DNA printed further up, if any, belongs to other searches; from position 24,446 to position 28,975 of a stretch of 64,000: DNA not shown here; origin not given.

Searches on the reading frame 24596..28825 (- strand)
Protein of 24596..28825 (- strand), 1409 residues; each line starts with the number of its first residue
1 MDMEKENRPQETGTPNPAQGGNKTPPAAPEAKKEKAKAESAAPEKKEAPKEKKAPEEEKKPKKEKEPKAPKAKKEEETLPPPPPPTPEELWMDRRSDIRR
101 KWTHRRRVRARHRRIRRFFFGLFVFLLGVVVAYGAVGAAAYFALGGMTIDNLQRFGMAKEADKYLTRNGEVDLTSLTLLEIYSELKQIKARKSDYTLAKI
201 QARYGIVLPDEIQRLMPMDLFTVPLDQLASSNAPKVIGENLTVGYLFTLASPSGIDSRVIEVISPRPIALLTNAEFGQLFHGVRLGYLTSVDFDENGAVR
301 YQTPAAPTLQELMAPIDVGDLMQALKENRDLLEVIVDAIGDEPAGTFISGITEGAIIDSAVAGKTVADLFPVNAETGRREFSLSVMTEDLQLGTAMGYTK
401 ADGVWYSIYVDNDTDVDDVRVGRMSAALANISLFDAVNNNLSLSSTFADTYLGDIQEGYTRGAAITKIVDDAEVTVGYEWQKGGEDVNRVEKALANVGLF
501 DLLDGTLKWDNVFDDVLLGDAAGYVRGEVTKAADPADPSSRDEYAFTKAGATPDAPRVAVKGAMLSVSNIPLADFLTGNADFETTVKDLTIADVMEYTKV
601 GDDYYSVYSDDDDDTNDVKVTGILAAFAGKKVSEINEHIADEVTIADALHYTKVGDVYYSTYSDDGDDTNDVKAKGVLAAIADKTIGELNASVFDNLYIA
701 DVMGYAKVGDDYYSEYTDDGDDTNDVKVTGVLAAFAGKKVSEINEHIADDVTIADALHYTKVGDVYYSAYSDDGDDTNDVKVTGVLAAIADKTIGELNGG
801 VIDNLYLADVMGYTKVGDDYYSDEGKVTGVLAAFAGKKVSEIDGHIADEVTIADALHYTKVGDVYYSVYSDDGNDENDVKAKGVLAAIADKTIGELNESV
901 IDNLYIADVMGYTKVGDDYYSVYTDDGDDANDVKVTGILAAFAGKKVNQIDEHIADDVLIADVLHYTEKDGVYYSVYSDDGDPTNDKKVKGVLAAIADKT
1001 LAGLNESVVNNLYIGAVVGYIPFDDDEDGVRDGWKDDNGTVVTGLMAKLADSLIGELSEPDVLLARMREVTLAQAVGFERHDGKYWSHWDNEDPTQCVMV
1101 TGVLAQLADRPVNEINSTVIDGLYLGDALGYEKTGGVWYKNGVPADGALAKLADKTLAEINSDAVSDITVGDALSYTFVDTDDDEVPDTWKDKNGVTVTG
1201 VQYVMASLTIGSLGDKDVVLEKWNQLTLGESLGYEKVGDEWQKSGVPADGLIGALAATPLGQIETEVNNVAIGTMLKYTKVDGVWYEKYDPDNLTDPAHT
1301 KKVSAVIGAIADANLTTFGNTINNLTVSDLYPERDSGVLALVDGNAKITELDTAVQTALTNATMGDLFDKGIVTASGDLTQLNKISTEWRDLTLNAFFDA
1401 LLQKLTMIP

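Call 8: search_protein_families(library=pfam, proteins=[window:24596-28825:-], max_evalue=0.001)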
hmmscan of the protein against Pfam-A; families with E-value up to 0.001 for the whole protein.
window:24596-28825:- (1409 aa): 3 families
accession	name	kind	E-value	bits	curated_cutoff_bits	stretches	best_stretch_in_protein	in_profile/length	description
PF25523.1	Ig_RIMBP2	-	3.2e-05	24.3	27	0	607-664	27-86/105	RIMBP2-like, immunoglobulin-like domain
PF20125.4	DUF6515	-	4.7e-05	23.8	24.9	0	816-879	114-175/179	Family of unknown function (DUF6515)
PF19642.4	DUF6145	-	8e-05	23.1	27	0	840-881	27-68/115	Family of unknown function (DUF6145)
